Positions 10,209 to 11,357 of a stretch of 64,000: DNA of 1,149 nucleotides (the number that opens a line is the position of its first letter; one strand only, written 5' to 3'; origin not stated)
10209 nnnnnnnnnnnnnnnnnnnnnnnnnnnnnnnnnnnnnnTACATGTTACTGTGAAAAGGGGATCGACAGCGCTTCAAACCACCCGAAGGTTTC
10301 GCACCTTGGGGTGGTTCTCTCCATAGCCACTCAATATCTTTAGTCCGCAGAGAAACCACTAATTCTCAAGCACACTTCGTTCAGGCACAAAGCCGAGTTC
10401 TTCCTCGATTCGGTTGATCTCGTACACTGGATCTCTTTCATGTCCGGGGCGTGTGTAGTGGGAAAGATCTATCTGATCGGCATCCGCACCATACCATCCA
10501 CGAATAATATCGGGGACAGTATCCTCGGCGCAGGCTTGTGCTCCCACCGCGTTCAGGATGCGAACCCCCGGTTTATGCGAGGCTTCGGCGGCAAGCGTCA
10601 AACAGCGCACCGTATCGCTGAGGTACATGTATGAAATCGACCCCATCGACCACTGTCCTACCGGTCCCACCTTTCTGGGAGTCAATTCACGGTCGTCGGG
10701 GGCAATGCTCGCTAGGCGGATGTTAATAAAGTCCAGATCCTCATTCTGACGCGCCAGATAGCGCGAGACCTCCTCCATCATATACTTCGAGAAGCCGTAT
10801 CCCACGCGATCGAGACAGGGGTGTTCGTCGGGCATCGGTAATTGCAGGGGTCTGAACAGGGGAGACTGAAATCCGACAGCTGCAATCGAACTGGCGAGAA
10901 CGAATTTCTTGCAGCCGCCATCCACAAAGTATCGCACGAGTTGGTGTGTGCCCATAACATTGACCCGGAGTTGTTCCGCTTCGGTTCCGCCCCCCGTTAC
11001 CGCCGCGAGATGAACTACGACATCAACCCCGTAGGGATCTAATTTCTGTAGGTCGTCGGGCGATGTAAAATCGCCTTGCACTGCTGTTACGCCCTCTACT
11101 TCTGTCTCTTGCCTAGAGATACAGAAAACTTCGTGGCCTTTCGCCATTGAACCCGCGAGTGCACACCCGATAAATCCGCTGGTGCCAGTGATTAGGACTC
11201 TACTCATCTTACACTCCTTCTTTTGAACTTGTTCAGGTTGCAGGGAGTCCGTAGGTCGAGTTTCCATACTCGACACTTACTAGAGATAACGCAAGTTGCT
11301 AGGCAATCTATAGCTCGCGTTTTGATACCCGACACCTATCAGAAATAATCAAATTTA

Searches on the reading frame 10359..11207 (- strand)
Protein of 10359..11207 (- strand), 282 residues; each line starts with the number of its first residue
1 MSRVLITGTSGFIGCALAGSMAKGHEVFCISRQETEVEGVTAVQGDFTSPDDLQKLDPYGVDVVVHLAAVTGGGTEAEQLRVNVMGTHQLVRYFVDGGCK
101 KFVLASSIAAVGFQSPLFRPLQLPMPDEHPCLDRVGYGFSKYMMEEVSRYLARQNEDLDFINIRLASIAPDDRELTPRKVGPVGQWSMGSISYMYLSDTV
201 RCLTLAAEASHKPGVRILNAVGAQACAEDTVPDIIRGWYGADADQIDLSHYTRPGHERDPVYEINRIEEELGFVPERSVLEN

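Call 38: search_protein_families(library=pfam, proteins=[window:10359-11207:-], max_evalue=0.01)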
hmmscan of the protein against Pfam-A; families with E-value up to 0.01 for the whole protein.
window:10359-11207:- (282 aa): 8 families
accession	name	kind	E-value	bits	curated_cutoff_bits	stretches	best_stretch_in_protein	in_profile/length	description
PF01370.27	Epimerase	-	5.3e-25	88.7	20.9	1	4-168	1-172/240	NAD dependent epimerase/dehydratase family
PF16363.11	GDP_Man_Dehyd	-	2.4e-09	37.5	27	1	5-151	1-167/332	GDP-mannose 4,6 dehydratase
PF07993.18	NAD_binding_4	-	1.2e-08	34.9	20.1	1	42-169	65-208/258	Male sterility protein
PF01073.25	3Beta_HSD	-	1.5e-08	34.5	22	1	5-112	1-121/280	3-beta hydroxysteroid dehydrogenase/isomerase family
PF13460.12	NAD_binding_10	-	9.7e-07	29.3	27.2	1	8-116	1-107/184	NAD(P)H-binding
PF04321.23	RmlD_sub_bind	-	0.00022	20.8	27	1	3-91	2-86/287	RmlD substrate binding domain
PF02719.21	Polysacc_synt_2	-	0.00023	20.9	20.2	1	5-111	2-132/293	Polysaccharide biosynthesis protein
PF02254.24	TrkA_N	-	0.007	17.1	23.8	0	11-67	7-69/116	TrkA-N domain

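Call 39: find_encoding_contigs(protein=window:10359-11207:-, flank=3000, max_places=10)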
Protein window:10359-11207:- (282 aa): no gene with exactly this product is on record in the collection.

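Call 40: find_homologous_proteins(query=window:10359-11207:-, max_evalue=1e-30)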
Query window:10359-11207:- (282 aa): 903 proteins with E <= 1e-30 among 2555 candidates; the best 120 are listed.
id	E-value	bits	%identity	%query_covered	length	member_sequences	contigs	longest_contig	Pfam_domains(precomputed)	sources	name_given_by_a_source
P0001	3.0e-170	583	91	100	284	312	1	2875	PF04321.24,PF16363.12,PF01073.26,PF07993.19,PF13460.13,PF01370.28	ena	-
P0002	7.9e-170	581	89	100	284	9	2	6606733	PF04321.24,PF16363.12,PF01073.26,PF07993.19,PF13460.13,PF01370.28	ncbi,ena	-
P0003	2.8e-169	580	90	100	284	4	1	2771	PF04321.24,PF16363.12,PF01073.26,PF07993.19,PF13460.13,PF01370.28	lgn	-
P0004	4.7e-168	576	90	99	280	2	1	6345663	PF16363.12,PF01073.26,PF07993.19,PF13460.13,PF01370.28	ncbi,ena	-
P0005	1.8e-166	570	90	99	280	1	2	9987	PF16363.12,PF01073.26,PF07993.19,PF13460.13,PF01370.28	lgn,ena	-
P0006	6.2e-166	569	90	99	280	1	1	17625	PF16363.12,PF01073.26,PF07993.19,PF13460.13,PF01370.28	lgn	-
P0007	1.1e-165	568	90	99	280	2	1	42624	PF16363.12,PF01073.26,PF07993.19,PF13460.13,PF01370.28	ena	-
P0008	8.0e-165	565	89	99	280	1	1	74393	PF16363.12,PF01073.26,PF07993.19,PF13460.13,PF01370.28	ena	-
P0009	1.3e-162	558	88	99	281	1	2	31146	PF16363.12,PF01073.26,PF07993.19,PF13460.13,PF01370.28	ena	-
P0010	3.7e-161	553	86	99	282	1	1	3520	PF04321.24,PF16363.12,PF01073.26,PF07993.19,PF13460.13,PF01370.28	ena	-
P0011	2.1e-151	521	81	99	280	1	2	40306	PF04321.24,PF16363.12,PF01073.26,PF07993.19,PF13460.13,PF01370.28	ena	-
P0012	7.7e-150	516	80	99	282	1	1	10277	PF04321.24,PF16363.12,PF02719.22,PF01073.26,PF07993.19,PF13460.13,PF01370.28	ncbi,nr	ncbi:MAG: NAD(P)-dependent oxidoreductase [Candidatus Poribacteria bacterium]|nr:NAD(P)-dependent ox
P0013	9.2e-150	516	80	99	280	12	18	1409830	PF04321.24,PF16363.12,PF02719.22,PF01073.26,PF07993.19,PF13460.13,PF01370.28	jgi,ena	jgi:UDP-glucose 4-epimerase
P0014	2.2e-149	514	80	99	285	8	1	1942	PF16363.12,PF01073.26,PF07993.19,PF13460.13,PF01370.28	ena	-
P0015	9.0e-149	512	78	100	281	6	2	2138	PF16363.12,PF01073.26,PF07993.19,PF01370.28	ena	-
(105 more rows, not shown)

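Call 41: find_encoding_contigs(protein=P0002, flank=3000, max_places=3)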
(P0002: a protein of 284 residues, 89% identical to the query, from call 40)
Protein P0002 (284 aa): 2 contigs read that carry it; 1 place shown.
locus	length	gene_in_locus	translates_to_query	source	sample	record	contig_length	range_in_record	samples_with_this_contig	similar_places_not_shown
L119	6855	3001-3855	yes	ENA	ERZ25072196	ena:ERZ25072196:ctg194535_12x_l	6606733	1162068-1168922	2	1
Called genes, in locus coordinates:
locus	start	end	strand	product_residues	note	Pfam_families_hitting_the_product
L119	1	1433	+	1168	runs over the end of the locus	PF00515:TPR_1 (faint), PF07719:TPR_2 (faint), PF13174:TPR_6 (faint), PF13181:TPR_8 (faint), PF13414:TPR_11 (faint), PF23914:TPR_CcmH_CycH, PF13517:FG-GAP_3, PF07593:UnbV_ASPIC, +8 more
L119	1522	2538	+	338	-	PF08240:ADH_N (weak), PF00107:ADH_zinc_N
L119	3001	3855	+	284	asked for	PF01073:3Beta_HSD, PF01370:Epimerase, PF04321:RmlD_sub_bind (weak), PF13460:NAD_binding_10 (weak), PF16363:GDP_Man_Dehyd (weak), PF07993:NAD_binding_4 (weak)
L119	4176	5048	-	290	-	PF05721:PhyH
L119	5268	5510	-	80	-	-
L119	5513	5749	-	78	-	-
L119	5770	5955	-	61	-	-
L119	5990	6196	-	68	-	PF04255:DUF433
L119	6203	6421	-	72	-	-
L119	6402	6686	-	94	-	PF04365:BrnT_toxin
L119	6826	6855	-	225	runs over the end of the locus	-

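Call 42: find_encoding_contigs(protein=P0004, flank=3000, max_places=3)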
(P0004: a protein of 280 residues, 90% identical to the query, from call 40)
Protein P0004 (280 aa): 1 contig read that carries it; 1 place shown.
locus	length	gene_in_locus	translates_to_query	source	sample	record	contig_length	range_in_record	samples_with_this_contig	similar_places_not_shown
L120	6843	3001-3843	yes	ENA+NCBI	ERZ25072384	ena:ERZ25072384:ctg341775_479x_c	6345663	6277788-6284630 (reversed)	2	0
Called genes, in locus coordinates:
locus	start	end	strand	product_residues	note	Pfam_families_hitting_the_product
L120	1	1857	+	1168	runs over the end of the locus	PF12895:ANAPC3 (faint), PF25058:ARM_TT21 (faint), PF00515:TPR_1 (faint), PF07719:TPR_2 (faint), PF14559:TPR_19 (weak), PF23914:TPR_CcmH_CycH, PF13517:FG-GAP_3, PF07593:UnbV_ASPIC, +10 more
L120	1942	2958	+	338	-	PF08240:ADH_N (faint), PF00107:ADH_zinc_N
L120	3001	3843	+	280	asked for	PF01073:3Beta_HSD, PF01370:Epimerase, PF13460:NAD_binding_10 (weak), PF16363:GDP_Man_Dehyd (weak), PF07993:NAD_binding_4 (weak)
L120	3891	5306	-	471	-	PF02812:ELFV_dehydrog_N, PF00208:ELFV_dehydrog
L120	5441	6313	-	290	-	PF05721:PhyH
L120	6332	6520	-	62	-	-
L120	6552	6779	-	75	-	-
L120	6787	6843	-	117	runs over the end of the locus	PF18480:DUF5615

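Call 43: find_encoding_contigs(protein=P0008, flank=3000, max_places=3)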
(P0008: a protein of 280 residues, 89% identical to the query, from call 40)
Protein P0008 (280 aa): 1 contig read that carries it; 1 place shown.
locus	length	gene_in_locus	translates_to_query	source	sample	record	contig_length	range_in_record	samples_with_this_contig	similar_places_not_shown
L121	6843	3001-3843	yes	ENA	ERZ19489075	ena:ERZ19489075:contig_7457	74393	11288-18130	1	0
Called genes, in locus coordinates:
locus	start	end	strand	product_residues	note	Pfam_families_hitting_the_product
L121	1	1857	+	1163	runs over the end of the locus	PF12895:ANAPC3 (faint), PF00515:TPR_1 (faint), PF07719:TPR_2 (faint), PF13174:TPR_6 (faint), PF13176:TPR_7 (faint), PF23914:TPR_CcmH_CycH, PF13517:FG-GAP_3, PF07593:UnbV_ASPIC, +8 more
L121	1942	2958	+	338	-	PF08240:ADH_N (weak), PF16912:Glu_dehyd_C (faint), PF00107:ADH_zinc_N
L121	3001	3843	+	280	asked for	PF01073:3Beta_HSD, PF01370:Epimerase, PF13460:NAD_binding_10 (weak), PF16363:GDP_Man_Dehyd, PF07993:NAD_binding_4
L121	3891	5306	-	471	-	PF02812:ELFV_dehydrog_N, PF00208:ELFV_dehydrog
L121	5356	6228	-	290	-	PF05721:PhyH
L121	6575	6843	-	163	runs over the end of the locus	PF00583:Acetyltransf_1, PF13673:Acetyltransf_10, PF13508:Acetyltransf_7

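Call 44: find_encoding_contigs(protein=P0013, flank=3000, max_places=4)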
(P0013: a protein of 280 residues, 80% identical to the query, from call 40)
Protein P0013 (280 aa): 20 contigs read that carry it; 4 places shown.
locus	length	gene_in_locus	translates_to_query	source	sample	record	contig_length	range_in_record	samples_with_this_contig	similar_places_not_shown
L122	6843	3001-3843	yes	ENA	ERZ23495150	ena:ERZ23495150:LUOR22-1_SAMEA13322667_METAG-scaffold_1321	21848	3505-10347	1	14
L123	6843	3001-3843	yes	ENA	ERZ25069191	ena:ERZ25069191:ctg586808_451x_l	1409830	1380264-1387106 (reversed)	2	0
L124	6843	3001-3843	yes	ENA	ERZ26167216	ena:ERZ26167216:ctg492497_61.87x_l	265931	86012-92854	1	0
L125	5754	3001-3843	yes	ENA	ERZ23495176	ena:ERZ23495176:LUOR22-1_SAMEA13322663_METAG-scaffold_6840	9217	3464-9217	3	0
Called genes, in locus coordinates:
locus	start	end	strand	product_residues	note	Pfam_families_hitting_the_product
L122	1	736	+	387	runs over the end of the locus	PF04389:Peptidase_M28, PF05343:Peptidase_M42 (faint), PF01546:Peptidase_M20, PF07687:M20_dimer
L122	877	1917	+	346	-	PF03417:AAT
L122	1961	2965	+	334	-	PF08240:ADH_N (weak), PF00107:ADH_zinc_N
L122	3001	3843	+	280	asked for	PF01073:3Beta_HSD, PF01370:Epimerase, PF02719:Polysacc_synt_2 (faint), PF04321:RmlD_sub_bind (weak), PF13460:NAD_binding_10 (weak), PF16363:GDP_Man_Dehyd, PF07993:NAD_binding_4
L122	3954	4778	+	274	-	PF01678:DAP_epimerase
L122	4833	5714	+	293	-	PF00701:DHDPS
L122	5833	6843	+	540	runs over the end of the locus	PF00672:HAMP, PF00512:HisKA, PF02518:HATPase_c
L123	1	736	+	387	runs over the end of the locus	PF04389:Peptidase_M28, PF05343:Peptidase_M42 (faint), PF01546:Peptidase_M20, PF07687:M20_dimer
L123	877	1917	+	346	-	PF03417:AAT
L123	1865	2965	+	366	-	PF08240:ADH_N (weak), PF00107:ADH_zinc_N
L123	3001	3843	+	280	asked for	PF01073:3Beta_HSD, PF01370:Epimerase, PF02719:Polysacc_synt_2 (faint), PF04321:RmlD_sub_bind (weak), PF13460:NAD_binding_10 (weak), PF16363:GDP_Man_Dehyd, PF07993:NAD_binding_4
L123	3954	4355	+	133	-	PF01678:DAP_epimerase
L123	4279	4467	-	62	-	-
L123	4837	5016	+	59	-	-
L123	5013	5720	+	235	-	PF00701:DHDPS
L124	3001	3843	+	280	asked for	PF01073:3Beta_HSD, PF01370:Epimerase, PF02719:Polysacc_synt_2 (faint), PF04321:RmlD_sub_bind (weak), PF13460:NAD_binding_10 (weak), PF16363:GDP_Man_Dehyd, PF07993:NAD_binding_4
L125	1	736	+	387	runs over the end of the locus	PF04389:Peptidase_M28, PF05343:Peptidase_M42 (faint), PF01546:Peptidase_M20, PF07687:M20_dimer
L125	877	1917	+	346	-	PF03417:AAT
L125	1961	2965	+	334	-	PF08240:ADH_N (weak), PF00107:ADH_zinc_N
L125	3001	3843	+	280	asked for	PF01073:3Beta_HSD, PF01370:Epimerase, PF02719:Polysacc_synt_2 (faint), PF04321:RmlD_sub_bind (weak), PF13460:NAD_binding_10 (weak), PF16363:GDP_Man_Dehyd, PF07993:NAD_binding_4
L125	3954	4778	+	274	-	PF01678:DAP_epimerase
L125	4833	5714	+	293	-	PF00701:DHDPS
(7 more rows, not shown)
